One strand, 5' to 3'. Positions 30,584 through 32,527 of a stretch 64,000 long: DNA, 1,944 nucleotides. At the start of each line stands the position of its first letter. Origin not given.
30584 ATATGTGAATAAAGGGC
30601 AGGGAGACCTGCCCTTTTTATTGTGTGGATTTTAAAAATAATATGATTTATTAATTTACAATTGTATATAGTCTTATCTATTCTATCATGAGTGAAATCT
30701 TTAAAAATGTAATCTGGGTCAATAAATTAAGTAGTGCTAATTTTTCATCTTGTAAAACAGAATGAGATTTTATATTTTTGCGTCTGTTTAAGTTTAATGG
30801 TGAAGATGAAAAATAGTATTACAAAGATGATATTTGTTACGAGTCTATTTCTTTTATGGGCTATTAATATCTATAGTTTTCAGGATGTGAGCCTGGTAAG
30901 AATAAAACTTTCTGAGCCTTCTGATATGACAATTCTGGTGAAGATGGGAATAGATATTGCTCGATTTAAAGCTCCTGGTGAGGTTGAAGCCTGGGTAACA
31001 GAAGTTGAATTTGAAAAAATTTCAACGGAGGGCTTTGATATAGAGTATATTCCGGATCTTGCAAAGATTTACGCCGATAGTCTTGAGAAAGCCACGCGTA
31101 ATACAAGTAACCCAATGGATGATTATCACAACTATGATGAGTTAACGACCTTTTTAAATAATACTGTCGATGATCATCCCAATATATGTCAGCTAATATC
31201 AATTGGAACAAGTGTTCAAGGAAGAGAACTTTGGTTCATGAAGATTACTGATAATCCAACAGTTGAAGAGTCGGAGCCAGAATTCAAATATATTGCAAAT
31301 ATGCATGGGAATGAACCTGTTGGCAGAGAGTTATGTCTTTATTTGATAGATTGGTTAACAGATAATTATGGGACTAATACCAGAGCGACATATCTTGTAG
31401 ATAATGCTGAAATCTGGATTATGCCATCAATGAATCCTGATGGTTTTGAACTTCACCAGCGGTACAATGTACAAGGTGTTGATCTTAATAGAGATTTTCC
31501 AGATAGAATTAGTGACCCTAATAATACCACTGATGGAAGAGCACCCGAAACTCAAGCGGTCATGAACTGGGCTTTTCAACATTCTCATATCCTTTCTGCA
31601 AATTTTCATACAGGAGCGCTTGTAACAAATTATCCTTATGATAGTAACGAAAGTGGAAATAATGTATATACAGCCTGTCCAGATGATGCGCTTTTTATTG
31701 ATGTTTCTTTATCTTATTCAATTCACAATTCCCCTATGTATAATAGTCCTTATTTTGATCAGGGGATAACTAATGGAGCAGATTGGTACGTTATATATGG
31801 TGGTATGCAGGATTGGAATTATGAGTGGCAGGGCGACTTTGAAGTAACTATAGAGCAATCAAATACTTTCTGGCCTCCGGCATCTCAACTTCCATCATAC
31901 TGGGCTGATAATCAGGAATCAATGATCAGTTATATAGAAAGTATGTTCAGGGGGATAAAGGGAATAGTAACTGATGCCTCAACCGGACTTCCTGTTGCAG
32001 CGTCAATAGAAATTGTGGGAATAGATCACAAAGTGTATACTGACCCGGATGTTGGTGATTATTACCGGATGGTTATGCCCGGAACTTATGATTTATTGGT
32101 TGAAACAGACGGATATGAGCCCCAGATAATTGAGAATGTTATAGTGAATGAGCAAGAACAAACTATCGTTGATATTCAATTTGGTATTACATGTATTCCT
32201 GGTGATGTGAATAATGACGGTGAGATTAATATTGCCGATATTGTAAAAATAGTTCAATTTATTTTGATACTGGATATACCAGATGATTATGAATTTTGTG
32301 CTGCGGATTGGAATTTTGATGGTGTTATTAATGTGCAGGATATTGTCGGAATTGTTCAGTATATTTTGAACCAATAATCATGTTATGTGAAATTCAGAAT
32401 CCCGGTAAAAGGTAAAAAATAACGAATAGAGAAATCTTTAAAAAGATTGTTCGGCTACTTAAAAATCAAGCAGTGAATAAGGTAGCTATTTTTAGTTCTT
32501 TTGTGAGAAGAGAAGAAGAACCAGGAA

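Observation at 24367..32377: Two paralogous M14 carboxypeptidases with terminal dockerins and no T9SS signal flank a T9SS cargo gene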

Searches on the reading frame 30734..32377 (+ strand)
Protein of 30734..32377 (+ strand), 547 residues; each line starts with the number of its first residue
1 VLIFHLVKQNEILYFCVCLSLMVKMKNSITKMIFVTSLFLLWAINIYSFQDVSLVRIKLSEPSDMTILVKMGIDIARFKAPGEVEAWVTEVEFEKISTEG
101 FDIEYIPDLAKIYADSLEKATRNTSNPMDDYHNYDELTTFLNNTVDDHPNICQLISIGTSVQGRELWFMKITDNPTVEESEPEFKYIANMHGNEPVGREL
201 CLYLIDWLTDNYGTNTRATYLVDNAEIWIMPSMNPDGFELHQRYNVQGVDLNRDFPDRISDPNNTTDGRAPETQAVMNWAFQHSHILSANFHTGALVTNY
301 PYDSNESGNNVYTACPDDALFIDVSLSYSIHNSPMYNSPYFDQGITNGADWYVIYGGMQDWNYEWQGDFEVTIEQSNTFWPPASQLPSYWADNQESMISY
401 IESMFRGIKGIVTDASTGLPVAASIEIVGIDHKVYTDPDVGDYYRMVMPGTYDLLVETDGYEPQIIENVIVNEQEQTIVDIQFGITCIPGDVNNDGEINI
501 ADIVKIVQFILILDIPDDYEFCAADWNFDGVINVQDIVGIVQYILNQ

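Call 3: search_protein_families(library=pfam, proteins=[window:30734-32377:+], max_evalue=0.01)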
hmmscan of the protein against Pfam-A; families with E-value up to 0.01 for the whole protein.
window:30734-32377:+ (547 aa): 5 families
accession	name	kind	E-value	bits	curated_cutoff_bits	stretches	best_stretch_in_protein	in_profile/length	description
PF00246.29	Peptidase_M14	-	1.7e-66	225.2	21.6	1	138-395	2-285/286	Zinc carboxypeptidase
PF13620.12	CarboxypepD_reg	-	2.9e-09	37.6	32.3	1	408-482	2-80/82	Carboxypeptidase regulatory-like domain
PF00404.24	Dockerin_1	-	1.1e-08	35.6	22.9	1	489-545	1-57/57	Dockerin type I domain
PF24827.1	AstE_AspA_cat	-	1e-06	28.9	25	1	188-291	9-99/192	Succinylglutamate desuccinylase/Aspartoacylase catalytic domain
PF10994.13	DUF2817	-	0.0042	17.1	23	1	220-260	83-123/341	Protein of unknown function (DUF2817)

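Call 4: search_protein_families(library=ncbifam, proteins=[window:30734-32377:+], max_evalue=0.01)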
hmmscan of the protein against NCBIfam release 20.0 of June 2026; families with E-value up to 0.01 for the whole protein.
window:30734-32377:+ (547 aa): 2 families
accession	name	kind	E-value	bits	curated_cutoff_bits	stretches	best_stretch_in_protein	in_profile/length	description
NF007897.0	PRK10602.1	equivalog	2.7e-05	23.3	157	1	228-265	74-111/237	murein tripeptide amidase MpaA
TIGR01618.1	phage_P_loop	hypoth_equivalog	0.0087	15.7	138.75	0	72-143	53-124/220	phage nucleotide-binding protein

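Call 16: find_related_loci(query=window:30806-32374:+, collection=genome_contigs, flank=10000)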
Query window:30806-32374:+ (523 aa) in genome_contigs; peptide patterns used: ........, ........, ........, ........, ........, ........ (x = any residue, [..] = any of these).
29 stretches matched a pattern; 9 encode a relative of the query (tblastn E <= 1e-3); 9 distinct loci.
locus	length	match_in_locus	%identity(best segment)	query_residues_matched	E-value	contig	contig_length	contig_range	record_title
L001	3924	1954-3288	57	5-459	3e-179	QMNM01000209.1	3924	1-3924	MAG: Candidatus Cloacimonadota bacterium isolate B8_G9 B8_Guay9_scaffold_50611, whole genome shotgun sequence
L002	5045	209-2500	55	10-521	2e-165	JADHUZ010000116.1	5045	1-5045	MAG: Candidatus Neomarinimicrobiota bacterium isolate BS150m-G59 BS-150m-C16339, whole genome shotgun sequence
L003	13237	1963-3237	49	29-459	7e-137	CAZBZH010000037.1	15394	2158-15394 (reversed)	MAG TPA_asm: uncultured Acidobacteriota bacterium isolate SRP135972_co1_119 genome assembly, contig: NODE_4538_length_15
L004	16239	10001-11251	50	53-459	5e-134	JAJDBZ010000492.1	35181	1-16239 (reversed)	MAG: Candidatus Omnitrophota bacterium isolate OFTM149 OFTM149_491, whole genome shotgun sequence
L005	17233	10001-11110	52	97-459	2e-121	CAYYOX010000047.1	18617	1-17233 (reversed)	MAG TPA_asm: uncultured Planctomycetaceae bacterium isolate SRP179991_co3_33 genome assembly, contig: NODE_600_length_18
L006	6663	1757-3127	43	28-486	2e-117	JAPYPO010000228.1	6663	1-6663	MAG: Candidatus Hydrogenedentota bacterium isolate PW10.concoct.19 PW10_12537_length_6663_cov_7.492433, whole genome sho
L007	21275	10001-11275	49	29-459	2e-135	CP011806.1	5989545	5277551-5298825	Acidobacteria bacterium Mor1, partial sequence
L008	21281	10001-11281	51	33-463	7e-132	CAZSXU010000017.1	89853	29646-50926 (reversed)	MAG TPA_asm: uncultured bacterium isolate binchicken_co334_235 genome assembly, contig: NODE_321_length_89853_cov_90.810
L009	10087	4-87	100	495-522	6e-12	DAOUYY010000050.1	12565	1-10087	MAG TPA_asm: Candidatus Neomarinimicrobiota bacterium isolate CSMAG_939 CSMAG_939_k141_5986374_length_12565_cov_11.7460,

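Call 59: search_solved_structures(query=window:30806-32374:+, max_evalue=0.00001, show_alignments=1)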
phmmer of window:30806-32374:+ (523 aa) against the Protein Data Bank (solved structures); distinct sequences matched with E-value up to 0.00001: 50.
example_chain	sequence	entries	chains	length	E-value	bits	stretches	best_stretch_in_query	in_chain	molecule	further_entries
1h8l_A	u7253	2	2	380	9e-92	311.7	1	103-445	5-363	CARBOXYPEPTIDASE GP180 RESIDUES 503-882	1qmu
1uwy_A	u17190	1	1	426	5.9e-73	249.7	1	106-455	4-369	CARBOXYPEPTIDASE M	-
2nsm_A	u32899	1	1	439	8.1e-72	245.9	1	107-458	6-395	Carboxypeptidase N catalytic chain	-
3mn8_A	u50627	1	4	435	7.3e-69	236.2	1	108-472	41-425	LP15968p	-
9j6z_A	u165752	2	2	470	8e-69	236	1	156-462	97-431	Carboxypeptidase D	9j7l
3prt_A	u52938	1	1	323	3e-30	108.7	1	106-216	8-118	Carboxypeptidase T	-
4iav_A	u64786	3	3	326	3.4e-30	108.6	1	106-216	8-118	Carboxypeptidase T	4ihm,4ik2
6f79_A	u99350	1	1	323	1.5e-28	103.2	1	106-216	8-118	Carboxypeptidase T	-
3qnv_A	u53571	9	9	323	2e-28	102.7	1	106-216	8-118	Carboxypeptidase T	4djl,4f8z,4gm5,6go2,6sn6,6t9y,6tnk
7aqp_A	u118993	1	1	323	2.2e-28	102.6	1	106-216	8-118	Carboxypeptidase T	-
1obr_A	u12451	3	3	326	2.3e-28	102.5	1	106-216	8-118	CARBOXYPEPTIDASE T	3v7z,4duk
8qvo_A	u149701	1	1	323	4.6e-28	101.5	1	106-216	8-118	Carboxypeptidase T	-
6f6q_A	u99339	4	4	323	4.9e-28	101.4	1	106-216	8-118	Carboxypeptidase T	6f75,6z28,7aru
3v38_A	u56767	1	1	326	5.5e-28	101.3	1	106-216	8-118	Carboxypeptidase T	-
5aq0_A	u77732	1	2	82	1.7e-12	50.1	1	383-458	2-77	CARBOXYPEPTIDASE D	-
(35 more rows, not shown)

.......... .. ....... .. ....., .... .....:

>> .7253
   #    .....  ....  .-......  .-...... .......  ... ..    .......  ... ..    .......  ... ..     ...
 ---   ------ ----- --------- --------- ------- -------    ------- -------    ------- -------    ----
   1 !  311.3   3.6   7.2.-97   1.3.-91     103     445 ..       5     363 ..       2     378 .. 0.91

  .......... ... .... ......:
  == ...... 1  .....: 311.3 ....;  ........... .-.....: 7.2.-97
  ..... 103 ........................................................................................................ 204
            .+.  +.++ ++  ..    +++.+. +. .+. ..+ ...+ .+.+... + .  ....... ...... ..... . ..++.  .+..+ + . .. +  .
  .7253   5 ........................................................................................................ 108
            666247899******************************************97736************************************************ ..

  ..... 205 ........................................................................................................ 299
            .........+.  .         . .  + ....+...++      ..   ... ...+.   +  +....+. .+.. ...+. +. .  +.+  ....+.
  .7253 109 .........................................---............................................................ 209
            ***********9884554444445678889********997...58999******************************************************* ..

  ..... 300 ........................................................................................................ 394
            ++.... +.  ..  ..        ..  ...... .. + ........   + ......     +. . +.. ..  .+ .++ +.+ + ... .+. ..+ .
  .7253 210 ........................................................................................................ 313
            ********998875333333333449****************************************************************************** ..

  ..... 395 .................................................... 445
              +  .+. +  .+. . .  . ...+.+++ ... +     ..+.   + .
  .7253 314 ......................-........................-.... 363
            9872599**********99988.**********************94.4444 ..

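Call 61: find_homologous_proteins(query=window:30806-32374:+, max_evalue=1e-20)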
Query window:30806-32374:+ (523 aa): 4606 proteins with E <= 1e-20 among 8000 candidates; the best 120 are listed.
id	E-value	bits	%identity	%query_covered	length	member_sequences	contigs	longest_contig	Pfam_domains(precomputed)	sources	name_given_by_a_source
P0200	0.0e+0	1214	100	100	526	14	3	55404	PF24827.2,PF00246.30,PF00404.25,PF13620.13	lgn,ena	-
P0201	1.9e-184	633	44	68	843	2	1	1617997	PF24827.2,PF13715.13,PF00246.30,PF13620.13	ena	-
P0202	1.3e-182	626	45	68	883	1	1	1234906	PF24827.2,PF13715.13,PF00246.30,PF08308.18,PF13620.13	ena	-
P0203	6.1e-181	621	45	68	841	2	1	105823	PF24827.2,PF13715.13,PF00246.30,PF08308.18,PF13620.13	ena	-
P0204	3.1e-180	619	46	68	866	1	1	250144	PF24827.2,PF13715.13,PF00246.30,PF13620.13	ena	-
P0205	5.1e-180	618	44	68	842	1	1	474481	PF24827.2,PF13715.13,PF00246.30,PF13620.13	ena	-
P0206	1.3e-179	617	44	68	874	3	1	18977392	PF24827.2,PF13715.13,PF00246.30,PF08308.18,PF13620.13,PF20608.5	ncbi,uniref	ncbi:carboxypeptidase D-like isoform X1 [Dysidea avara]|uniref:carboxypeptidase D-like isoform X1 n=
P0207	4.8e-179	615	45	68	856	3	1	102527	PF24827.2,PF13715.13,PF00246.30,PF08308.18,PF13620.13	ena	-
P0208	6.5e-179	614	44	68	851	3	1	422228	PF24827.2,PF13715.13,PF00246.30,PF13620.13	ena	-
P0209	2.4e-178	612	44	68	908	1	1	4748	PF13715.13,PF00246.30,PF08308.18,PF13620.13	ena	-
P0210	2.0e-173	596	60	84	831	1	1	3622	PF24827.2,PF13715.13,PF00246.30,PF13860.13,PF13620.13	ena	-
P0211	3.1e-173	596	44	67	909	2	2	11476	PF13715.13,PF00246.30,PF13620.13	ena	-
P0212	4.2e-173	595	45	67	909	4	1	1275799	PF24827.2,PF13715.13,PF00246.30,PF13620.13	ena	-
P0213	6.3e-172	591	57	87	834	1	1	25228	PF24827.2,PF00246.30,PF18962.8,PF13860.13,PF13620.13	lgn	-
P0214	9.6e-172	591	58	86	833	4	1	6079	PF24827.2,PF13715.13,PF00246.30,PF18962.8,PF13860.13,PF13620.13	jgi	-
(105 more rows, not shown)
